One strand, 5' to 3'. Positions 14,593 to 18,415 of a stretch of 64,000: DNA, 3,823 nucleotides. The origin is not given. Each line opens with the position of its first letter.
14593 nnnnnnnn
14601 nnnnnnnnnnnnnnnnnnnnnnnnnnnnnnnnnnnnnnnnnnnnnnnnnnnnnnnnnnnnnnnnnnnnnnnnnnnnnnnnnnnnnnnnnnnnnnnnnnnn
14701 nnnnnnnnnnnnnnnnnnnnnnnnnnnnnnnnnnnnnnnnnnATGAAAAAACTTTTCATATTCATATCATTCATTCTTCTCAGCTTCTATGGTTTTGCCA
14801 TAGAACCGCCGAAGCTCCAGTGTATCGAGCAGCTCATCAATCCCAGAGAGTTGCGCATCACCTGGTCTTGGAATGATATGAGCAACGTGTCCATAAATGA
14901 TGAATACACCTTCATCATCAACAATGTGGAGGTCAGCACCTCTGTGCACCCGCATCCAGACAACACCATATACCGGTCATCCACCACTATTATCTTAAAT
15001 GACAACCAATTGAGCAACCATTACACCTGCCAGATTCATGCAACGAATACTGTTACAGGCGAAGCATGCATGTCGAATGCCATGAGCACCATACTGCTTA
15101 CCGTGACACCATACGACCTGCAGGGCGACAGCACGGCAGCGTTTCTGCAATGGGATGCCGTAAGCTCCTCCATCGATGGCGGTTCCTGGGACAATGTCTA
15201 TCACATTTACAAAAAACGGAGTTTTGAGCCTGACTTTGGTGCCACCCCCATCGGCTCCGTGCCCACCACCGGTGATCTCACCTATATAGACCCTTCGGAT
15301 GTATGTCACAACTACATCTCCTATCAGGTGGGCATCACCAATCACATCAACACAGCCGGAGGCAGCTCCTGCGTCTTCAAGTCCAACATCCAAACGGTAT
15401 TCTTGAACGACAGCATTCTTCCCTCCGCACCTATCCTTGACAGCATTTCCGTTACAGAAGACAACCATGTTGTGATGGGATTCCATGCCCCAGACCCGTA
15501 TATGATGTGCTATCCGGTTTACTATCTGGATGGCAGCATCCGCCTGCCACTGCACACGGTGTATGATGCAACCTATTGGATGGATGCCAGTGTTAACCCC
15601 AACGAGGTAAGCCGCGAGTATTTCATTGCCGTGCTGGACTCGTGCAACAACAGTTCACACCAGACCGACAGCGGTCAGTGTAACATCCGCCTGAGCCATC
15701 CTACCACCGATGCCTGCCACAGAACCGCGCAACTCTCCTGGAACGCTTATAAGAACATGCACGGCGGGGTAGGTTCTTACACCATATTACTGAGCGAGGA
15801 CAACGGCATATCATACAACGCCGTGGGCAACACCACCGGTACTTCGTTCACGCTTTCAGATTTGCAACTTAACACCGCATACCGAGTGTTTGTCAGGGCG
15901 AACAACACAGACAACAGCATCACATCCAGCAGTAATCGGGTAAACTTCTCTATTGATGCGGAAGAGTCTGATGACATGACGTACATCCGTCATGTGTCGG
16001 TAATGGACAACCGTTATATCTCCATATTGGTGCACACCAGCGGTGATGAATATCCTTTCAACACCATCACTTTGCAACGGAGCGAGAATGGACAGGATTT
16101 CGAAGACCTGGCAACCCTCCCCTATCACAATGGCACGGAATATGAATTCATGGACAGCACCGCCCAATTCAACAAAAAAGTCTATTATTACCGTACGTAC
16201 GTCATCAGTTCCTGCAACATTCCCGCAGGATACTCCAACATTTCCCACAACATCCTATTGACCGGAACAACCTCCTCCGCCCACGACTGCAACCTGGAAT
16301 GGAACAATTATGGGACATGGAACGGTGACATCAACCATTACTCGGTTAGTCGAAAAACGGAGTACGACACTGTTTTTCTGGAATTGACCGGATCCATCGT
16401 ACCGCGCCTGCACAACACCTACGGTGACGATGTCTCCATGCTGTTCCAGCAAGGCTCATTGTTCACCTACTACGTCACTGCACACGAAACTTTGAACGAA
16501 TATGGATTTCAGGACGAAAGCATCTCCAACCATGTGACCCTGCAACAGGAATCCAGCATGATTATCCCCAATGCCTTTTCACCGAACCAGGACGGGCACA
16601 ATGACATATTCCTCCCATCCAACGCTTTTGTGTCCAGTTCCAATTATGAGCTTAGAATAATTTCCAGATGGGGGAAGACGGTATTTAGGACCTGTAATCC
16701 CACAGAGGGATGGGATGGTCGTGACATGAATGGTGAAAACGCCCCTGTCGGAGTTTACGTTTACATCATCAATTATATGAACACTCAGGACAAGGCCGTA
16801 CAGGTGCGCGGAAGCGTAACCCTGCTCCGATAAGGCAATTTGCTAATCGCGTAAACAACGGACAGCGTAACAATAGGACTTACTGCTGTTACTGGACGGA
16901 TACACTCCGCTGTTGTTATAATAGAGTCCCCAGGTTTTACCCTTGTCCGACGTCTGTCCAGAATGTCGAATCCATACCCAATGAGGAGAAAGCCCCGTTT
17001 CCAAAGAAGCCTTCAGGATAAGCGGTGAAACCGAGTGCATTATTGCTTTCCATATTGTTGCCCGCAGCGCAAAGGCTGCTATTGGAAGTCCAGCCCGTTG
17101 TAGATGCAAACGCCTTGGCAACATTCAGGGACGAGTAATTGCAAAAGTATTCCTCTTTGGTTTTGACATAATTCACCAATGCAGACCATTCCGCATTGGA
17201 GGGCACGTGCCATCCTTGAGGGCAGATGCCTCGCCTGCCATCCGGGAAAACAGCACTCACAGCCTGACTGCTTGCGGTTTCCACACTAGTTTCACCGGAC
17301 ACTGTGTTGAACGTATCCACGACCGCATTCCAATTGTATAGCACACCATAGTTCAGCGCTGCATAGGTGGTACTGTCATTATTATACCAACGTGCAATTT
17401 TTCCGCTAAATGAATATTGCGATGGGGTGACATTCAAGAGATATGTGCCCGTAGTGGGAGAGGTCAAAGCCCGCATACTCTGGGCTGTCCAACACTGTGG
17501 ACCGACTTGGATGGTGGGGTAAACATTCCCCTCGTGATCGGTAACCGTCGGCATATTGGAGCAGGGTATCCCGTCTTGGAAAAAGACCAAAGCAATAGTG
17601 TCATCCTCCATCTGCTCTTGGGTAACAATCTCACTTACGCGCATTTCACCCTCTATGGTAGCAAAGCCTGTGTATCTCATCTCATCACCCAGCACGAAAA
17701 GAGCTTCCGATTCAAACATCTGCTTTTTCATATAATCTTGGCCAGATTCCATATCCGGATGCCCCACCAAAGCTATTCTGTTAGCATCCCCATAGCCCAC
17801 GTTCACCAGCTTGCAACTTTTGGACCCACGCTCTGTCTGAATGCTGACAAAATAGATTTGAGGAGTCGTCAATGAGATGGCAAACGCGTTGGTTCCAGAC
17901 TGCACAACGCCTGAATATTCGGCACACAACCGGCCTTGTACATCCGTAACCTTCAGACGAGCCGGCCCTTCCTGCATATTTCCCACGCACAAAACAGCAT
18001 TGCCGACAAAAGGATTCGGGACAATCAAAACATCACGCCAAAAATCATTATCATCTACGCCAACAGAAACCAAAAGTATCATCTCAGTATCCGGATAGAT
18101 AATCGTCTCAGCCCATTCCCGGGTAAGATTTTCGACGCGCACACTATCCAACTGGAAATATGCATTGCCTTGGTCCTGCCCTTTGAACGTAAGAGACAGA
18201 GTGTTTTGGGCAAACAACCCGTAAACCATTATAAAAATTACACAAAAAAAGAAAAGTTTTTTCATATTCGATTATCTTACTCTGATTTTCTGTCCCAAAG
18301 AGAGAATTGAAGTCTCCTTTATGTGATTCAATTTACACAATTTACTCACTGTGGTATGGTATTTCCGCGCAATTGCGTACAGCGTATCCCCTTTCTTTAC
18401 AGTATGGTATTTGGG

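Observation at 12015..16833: ECF sigma operon whose anti-sigma-like partner ends in a T9SS type B sorting domain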

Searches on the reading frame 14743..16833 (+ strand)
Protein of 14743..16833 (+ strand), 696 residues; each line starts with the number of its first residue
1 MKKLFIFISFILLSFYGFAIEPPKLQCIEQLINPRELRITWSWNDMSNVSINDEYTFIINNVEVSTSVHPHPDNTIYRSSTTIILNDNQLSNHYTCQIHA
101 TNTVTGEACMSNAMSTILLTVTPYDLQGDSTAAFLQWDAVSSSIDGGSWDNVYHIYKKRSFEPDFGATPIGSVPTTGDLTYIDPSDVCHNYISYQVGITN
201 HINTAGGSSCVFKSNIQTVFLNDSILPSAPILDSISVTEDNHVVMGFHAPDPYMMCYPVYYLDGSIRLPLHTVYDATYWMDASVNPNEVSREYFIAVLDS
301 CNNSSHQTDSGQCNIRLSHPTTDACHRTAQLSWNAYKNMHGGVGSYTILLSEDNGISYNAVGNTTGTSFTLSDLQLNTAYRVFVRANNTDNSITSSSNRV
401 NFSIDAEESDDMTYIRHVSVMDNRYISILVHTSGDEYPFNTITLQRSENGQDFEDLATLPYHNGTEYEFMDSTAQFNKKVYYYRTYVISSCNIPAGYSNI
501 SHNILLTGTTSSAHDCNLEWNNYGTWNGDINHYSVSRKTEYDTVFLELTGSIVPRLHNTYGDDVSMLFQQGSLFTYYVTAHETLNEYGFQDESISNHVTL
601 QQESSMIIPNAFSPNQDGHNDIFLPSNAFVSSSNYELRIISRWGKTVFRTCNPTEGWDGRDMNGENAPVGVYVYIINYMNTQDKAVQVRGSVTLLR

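Call 3: search_protein_families(library=pfam, proteins=[window:14743-16833:+], max_evalue=0.1)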
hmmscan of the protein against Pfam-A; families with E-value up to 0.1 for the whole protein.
window:14743-16833:+ (696 aa): 3 families
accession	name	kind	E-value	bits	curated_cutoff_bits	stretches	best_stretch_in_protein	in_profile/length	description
PF13585.12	CHU_C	-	1.3e-18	67.3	27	1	607-692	2-84/86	CHU_C Type IX secretion signal domain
PF00041.27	fn3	-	4.4e-08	33.7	25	1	327-391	14-73/84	Fibronectin type III domain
PF14292.12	SusE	-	0.038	14.6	25.2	0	329-380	35-88/106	SusE outer membrane protein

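Call 4: search_protein_families(library=ncbifam, proteins=[window:14743-16833:+], max_evalue=0.1)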
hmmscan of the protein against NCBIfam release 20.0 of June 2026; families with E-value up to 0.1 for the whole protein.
window:14743-16833:+ (696 aa): 1 family
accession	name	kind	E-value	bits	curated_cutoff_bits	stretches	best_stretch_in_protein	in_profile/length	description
TIGR04131.1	Bac_Flav_CTERM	domain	7.6e-12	45.2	35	1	608-696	3-85/85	T9SS type B sorting domain-containing protein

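Call 60: find_homologous_proteins(query=window:14743-16830:+, max_evalue=0.00001)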
Query window:14743-16830:+ (696 aa): 134 proteins with E <= 0.00001 among 7896 candidates; the best 120 are listed.
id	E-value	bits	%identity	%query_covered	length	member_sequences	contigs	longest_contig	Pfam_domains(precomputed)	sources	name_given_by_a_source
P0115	0.0e+0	1601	100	100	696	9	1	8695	PF13585.13,PF00041.28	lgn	-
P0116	0.0e+0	1295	79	100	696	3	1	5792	PF13585.13,PF00041.28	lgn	-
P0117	0.0e+0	1284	78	100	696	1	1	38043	PF13585.13,PF00041.28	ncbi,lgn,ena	-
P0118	0.0e+0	1260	76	100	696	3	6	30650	PF13585.13,PF00041.28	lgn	-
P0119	0.0e+0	1234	75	100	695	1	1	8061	PF13585.13,PF00041.28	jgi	-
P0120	0.0e+0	1230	75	100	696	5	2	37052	PF13585.13,PF00041.28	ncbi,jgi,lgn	-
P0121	0.0e+0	1215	75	100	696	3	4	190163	PF13585.13,PF00041.28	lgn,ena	-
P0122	0.0e+0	1211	75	100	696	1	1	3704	PF13585.13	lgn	-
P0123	0.0e+0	1196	73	100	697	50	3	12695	PF13585.13,PF00041.28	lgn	-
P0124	0.0e+0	1192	73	100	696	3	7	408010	PF13585.13,PF00041.28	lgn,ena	-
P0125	0.0e+0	1191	73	100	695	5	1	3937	PF13585.13,PF00041.28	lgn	-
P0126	0.0e+0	1187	73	100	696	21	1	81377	PF13585.13,PF00041.28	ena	-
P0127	0.0e+0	1152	71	100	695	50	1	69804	PF13585.13,PF00041.28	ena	-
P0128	0.0e+0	1087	68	100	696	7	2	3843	PF13585.13,PF00041.28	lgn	-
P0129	8.8e-296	1001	64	100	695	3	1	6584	PF13585.13,PF00041.28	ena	-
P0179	7.7e-167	575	43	100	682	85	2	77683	PF13585.13,PF00041.28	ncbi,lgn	-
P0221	5.3e-58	215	30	98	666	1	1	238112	PF13585.13,PF00041.28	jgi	-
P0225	3.6e-47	179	26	100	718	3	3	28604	PF13585.13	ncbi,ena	-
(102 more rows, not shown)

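Call 61: find_encoding_contigs(protein=P0179, flank=6000, max_places=1)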
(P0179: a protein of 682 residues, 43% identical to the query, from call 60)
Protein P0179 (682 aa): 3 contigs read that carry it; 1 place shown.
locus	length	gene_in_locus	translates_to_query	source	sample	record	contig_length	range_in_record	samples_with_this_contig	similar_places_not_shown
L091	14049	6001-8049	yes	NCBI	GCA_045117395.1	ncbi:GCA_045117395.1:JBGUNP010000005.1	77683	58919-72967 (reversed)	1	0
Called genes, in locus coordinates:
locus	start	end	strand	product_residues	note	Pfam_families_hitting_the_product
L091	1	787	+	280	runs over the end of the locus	PF02775:TPP_enzyme_C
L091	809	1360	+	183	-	PF01558:POR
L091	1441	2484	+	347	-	PF03741:TerC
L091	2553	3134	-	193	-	PF02245:Pur_DNA_glyco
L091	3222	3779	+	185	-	PF04542:Sigma70_r2, PF08281:Sigma70_r4_2, PF04545:Sigma70_r4 (weak)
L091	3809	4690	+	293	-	PF13585:CHU_C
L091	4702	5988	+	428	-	PF05193:Peptidase_M16_C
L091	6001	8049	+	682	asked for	PF00041:fn3 (faint), PF13585:CHU_C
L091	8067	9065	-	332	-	-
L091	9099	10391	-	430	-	PF05195:AMP_N, PF00557:Peptidase_M24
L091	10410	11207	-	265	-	PF01145:Band_7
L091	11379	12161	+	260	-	PF00121:TIM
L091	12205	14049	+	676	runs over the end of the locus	PF07676:PD40 (weak), PF00691:OmpA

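Call 62: find_encoding_contigs(protein=P0221, flank=6000, max_places=1)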
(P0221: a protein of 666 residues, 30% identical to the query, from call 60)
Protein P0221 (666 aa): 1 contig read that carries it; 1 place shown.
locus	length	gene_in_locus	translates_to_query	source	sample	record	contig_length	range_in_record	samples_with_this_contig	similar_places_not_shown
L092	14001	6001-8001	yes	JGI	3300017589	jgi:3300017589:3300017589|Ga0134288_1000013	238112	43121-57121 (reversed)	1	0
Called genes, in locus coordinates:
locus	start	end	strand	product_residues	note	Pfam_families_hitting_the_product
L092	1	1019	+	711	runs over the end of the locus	PF00561:Abhydrolase_1 (faint), PF00930:DPPIV_N, PF26550:Tricorn_2nd (faint), PF02129:Peptidase_S15 (faint), PF12146:Hydrolase_4 (faint), PF00326:Peptidase_S9, PF01738:DLH (weak), PF20434:BD-FAE (weak)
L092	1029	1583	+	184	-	PF04542:Sigma70_r2, PF08281:Sigma70_r4_2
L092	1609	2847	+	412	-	PF00675:Peptidase_M16, PF05193:Peptidase_M16_C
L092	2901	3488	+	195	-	PF04542:Sigma70_r2, PF04545:Sigma70_r4 (faint), PF08281:Sigma70_r4_2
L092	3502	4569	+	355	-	PF13585:CHU_C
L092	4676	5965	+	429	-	PF00675:Peptidase_M16 (weak), PF05193:Peptidase_M16_C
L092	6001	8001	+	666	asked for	PF00041:fn3 (faint), PF13585:CHU_C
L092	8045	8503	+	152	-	PF14317:YcxB (weak)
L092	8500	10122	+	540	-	PF03572:Peptidase_S41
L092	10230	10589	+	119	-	PF07719:TPR_2 (faint)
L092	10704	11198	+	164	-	-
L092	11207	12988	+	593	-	PF00654:Voltage_CLC, PF00571:CBS (weak)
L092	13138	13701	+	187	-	PF01195:Pept_tRNA_hydro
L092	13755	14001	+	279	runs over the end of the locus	-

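Call 63: find_encoding_contigs(protein=P0225, flank=6000, max_places=1)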
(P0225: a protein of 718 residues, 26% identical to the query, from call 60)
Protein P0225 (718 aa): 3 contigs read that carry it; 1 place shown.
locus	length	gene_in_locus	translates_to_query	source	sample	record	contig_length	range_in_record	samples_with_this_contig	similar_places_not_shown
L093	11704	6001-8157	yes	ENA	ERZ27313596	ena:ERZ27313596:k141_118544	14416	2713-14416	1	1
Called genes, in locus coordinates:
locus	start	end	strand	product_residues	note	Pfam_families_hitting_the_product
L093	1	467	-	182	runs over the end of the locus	-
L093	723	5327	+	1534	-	PF19408:PKD_6, PF18962:Por_Secre_tail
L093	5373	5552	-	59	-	-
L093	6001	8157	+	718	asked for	PF13585:CHU_C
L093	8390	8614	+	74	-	-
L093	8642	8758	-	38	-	-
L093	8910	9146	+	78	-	-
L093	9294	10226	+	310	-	PF13793:Pribosyltran_N, PF00156:Pribosyltran, PF14572:Pribosyl_synth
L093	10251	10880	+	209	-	PF01386:Ribosomal_L25p, PF14693:Ribosomal_TL5_C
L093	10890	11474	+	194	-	PF01195:Pept_tRNA_hydro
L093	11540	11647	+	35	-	-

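Call 77: predict_structure(alignment_id=A5)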
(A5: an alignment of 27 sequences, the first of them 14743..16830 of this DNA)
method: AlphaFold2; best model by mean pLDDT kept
length: 696 residues; sequences in the alignment: 27
mean_pLDDT: 85.1   pTM: 0.43
mean pLDDT of the five models: 85.1, 85.1, 84.3, 84.3, 82.6
residues with pLDDT >= 90: 279; 70-90: 353; 50-70: 60; < 50: 4
segments of 3 or more residues with pLDDT < 50: none
pLDDT, mean of each block of 10 residues (from residue 1): 71 58 84 81 76 86 80 71 84 87 83 88 78 89 71 91 85 88 83 91 69 88 82 92 89 85 91 90 90 91 87 94 85 93 94 91 95 88 95 93 69 88 93 77 93 93 89 91 89 81 94 90 79 93 88 90 85 92 86 94 75 57 70 86 89 83 86 87 83 81
secondary structure, 60 per line:
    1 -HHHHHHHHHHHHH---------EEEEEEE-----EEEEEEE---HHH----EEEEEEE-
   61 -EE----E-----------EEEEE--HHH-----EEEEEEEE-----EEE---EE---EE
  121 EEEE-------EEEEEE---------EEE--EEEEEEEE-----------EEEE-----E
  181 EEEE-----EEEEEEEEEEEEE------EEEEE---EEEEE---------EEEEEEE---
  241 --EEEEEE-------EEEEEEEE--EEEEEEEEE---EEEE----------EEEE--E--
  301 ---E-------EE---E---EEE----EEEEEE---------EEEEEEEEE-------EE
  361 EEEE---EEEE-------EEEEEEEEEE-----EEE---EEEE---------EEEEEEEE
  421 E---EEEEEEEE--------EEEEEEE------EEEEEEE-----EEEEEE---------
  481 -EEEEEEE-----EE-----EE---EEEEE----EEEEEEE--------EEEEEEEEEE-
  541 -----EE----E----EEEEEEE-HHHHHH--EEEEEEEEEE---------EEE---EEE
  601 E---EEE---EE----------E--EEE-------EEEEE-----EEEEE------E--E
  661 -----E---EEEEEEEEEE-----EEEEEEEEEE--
elements in order (helices of 4 or more, strands of 3 or more residues): H2-14 E24-30 E36-42 E53-59 E80-84 E95-102 E108-110 E119-124 E132-137 E147-149 E152-159 E171-174 E180-184 E190-202 E209-213 E217-221 E231-237 E243-248 E256-263 E266-274 E278-281 E292-295 E321-323 E328-333 E343-351 E359-364 E368-371 E379-388 E394-396 E400-403 E413-421 E425-432 E441-447 E454-460 E466-471 E482-488 E506-510 E515-521 E530-539 E557-563 H565-570 E573-582 E592-594 E598-601 E605-607 E626-628 E636-640 E646-650 E670-679 E685-694

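Call 79: fold_search(model_id=the predicted structure, library=pdb)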
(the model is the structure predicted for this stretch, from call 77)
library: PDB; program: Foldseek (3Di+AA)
matches with E <= 10: 1889; with E <= 0.001: 328
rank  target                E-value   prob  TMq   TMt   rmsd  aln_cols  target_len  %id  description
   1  8v2b_B                5.3e-16  1.00  0.14  0.16  23.8       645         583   12  Cryo-EM structure of mouse type II OSM receptor complex: model for full extracellular assembly (released 2024-11-20)
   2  8v29_B                8.3e-15  1.00  0.14  0.16  25.5       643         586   11  Cryo-EM structure of human type I OSM receptor complex: model for full extracellular assembly (released 2024-11-20)
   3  8v29_C                8.7e-15  1.00  0.16  0.15  26.0       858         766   11  Cryo-EM structure of human type I OSM receptor complex: model for full extracellular assembly (released 2024-11-20)
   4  8qy6_A                1.8e-14  1.00  0.14  0.17  23.3       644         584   12  Structure of interleukin 6 (gp130 P496L mutant). (released 2024-02-21)
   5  8g4l_am               1.9e-13  1.00  0.13  0.10  55.6       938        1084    9  Cryo-EM structure of the human cardiac myosin filament (released 2023-11-01)
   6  8dh8_A                7.4e-13  1.00  0.17  0.17  22.2       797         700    9  Leptin-bound leptin receptor complex-full ECD (released 2023-04-19)
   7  6iaa_A                1.9e-12  1.00  0.11  0.10  39.8       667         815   12  hRobo2 ectodomain (released 2019-03-13)
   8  8d82_A                2.0e-12  1.00  0.14  0.16  23.8       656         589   12  Cryo-EM structure of human IL-6 signaling complex in detergent: model containing full extracellular domains (released 2023-03-29)
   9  4pbx                  5.2e-12  1.00  0.18  0.21  21.9       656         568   11  Crystal structure of the six N-terminal domains of human receptor protein tyrosine phosphatase sigma (released 2014-11-12)
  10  8odz_D                1.0e-11  1.00  0.13  0.16  22.1       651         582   14  Cryo-EM structure of a pre-dimerized murine IL-12 complete extracellular signaling complex (Class 1). (released 2024-02-07)
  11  9ozi_A                1.3e-11  1.00  0.23  0.13  20.9       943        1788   10  Cryo-EM structure of chicken ROS1 in apo-state. This is the complete map and model. (released 2026-02-25)
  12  9oz1_A                1.8e-11  1.00  0.19  0.17  25.5       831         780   11  Cryo-EM structure of chicken ROS1 in apo-state. Cryo-EM refinement is focused on the "leg" region of chicken ROS1. (released 2026-02-25)
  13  4yh7_A                3.7e-11  1.00  0.18  0.20  24.4       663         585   12  Crystal structure of PTPdelta ectodomain in complex with IL1RAPL1 (released 2015-05-06)
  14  3l5h_A                4.5e-11  1.00  0.14  0.16  24.6       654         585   11  Crystal structure of the full ectodomain of human gp130: New insights into the molecular assembly of receptor complexe (released 2010-05-19)
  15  9pvp                  4.5e-11  1.00  0.14  0.09  24.3      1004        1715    9  Cryo-EM structure of receptor tyrosine kinase ROS1 extracellular domain (released 2026-02-25)
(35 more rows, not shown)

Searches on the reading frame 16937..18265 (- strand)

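Call 20: search_protein_families(library=pfam, proteins=[window:16937-18265:-], max_evalue=0.001)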
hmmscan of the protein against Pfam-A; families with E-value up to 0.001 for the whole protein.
window:16937-18265:- (442 aa): 2 families
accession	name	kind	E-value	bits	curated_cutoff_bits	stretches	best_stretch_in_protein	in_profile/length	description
PF09603.15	Fib_succ_major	-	2.1e-21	77.5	33.9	1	252-438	1-153/187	Fibrobacter succinogenes major domain (Fib_succ_major)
PF18962.6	Por_Secre_tail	-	4.6e-05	24.1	27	1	82-153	2-73/75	Secretion system C-terminal sorting domain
